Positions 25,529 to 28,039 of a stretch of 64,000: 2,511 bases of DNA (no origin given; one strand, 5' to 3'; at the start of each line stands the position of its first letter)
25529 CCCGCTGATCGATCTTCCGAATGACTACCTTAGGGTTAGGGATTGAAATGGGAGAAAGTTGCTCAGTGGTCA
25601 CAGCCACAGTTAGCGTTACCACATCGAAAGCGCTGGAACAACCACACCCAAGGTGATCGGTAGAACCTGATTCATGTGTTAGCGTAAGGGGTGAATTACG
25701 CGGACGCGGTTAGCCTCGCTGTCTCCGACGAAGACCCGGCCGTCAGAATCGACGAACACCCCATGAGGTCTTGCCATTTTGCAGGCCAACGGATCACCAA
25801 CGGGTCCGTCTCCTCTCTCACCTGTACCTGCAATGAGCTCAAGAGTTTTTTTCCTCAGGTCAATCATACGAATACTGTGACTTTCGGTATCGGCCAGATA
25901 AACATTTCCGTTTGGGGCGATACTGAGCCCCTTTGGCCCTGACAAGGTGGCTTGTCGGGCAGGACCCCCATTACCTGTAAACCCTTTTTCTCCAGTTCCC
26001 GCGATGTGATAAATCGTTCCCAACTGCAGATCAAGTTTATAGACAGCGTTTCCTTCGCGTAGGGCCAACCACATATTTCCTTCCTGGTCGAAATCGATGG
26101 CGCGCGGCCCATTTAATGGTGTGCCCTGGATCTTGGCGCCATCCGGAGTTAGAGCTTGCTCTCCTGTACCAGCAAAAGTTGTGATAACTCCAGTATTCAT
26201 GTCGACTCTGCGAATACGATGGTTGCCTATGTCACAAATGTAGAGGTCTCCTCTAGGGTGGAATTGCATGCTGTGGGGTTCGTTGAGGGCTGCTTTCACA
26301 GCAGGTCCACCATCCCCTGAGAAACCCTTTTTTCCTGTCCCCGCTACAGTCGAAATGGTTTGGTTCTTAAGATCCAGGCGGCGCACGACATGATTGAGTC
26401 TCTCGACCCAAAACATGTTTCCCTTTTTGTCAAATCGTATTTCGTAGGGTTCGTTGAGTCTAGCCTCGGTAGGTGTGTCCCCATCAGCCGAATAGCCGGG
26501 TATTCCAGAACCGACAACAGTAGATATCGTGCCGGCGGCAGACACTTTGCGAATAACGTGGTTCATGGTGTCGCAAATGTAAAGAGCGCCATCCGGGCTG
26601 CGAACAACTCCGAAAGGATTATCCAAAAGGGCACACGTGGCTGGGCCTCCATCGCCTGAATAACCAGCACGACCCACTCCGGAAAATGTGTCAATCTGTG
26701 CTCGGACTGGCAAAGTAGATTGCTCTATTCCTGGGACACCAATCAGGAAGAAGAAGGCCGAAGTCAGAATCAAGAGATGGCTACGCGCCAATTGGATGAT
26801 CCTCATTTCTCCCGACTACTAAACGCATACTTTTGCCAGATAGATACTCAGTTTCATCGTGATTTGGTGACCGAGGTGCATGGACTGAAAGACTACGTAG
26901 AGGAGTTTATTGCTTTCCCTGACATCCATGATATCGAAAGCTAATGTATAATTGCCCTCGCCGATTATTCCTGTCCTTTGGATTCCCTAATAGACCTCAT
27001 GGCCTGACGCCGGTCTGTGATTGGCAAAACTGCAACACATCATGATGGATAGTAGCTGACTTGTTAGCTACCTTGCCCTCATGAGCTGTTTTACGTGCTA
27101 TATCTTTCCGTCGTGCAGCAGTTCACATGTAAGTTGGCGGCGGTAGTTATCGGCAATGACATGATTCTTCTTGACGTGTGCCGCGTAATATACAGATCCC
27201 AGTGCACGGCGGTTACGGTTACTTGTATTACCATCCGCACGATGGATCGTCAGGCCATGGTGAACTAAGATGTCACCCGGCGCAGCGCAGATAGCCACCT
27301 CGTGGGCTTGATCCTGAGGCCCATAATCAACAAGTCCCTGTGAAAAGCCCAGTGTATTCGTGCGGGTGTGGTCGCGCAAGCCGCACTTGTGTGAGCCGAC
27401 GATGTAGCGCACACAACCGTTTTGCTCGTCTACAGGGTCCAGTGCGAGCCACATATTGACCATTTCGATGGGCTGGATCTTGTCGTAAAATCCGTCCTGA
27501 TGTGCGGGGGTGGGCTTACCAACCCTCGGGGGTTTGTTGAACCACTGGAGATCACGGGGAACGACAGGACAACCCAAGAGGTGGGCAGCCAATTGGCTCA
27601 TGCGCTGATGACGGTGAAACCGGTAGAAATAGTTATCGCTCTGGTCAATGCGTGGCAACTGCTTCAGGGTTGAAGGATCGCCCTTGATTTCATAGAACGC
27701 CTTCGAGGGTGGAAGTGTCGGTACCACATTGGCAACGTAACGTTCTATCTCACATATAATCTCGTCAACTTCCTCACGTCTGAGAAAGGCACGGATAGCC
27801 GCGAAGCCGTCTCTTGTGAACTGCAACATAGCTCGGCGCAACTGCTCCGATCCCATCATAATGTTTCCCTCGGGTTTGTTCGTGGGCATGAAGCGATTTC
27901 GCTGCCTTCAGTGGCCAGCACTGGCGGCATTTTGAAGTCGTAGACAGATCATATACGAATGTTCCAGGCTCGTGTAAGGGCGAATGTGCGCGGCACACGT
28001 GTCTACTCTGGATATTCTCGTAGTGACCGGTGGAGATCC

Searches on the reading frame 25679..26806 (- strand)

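Call 10: search_protein_families(library=pfam, proteins=[window:25679-26806:-], max_evalue=0.001)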
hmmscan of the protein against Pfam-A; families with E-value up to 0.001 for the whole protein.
window:25679-26806:- (375 aa): 7 families
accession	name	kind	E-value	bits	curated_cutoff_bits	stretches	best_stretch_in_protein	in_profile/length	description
PF25021.1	TEN_NHL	-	4.5e-27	95.4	27.1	3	50-100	130-178/357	Teneurin NHL domain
PF01436.27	NHL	-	1.3e-22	79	20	2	345-370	2-27/28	NHL repeat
PF08450.18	SGL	-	9.7e-09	35.6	26.3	1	127-373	10-212/246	SMP-30/Gluconolactonase/LRE-like region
PF24684.1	Vgb_lyase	-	1.1e-08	34.7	50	0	63-95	98-130/290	Virginiamycin B lyase family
PF23500.1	DUF7133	-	2.6e-05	24.1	27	0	64-86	331-353/385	Domain of unknown function (DUF7133)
PF10282.15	Lactonase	-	0.00059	19.6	21.7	0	165-252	133-211/344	Lactonase, 7-bladed beta-propeller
PF13449.12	Phytase-like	-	0.00063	20.2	27.6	0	142-209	35-101/284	Esterase-like activity of phytase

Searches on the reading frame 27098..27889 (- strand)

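Call 10: search_protein_families(library=pfam, proteins=[window:27098-27889:-], max_evalue=0.001)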
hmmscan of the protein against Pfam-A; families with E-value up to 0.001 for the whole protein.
window:27098-27889:- (263 aa): 1 family
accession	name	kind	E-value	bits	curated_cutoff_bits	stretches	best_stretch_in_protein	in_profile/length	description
PF05721.19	PhyH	-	6.1e-35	121.9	22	1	24-229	1-213/213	Phytanoyl-CoA dioxygenase (PhyH)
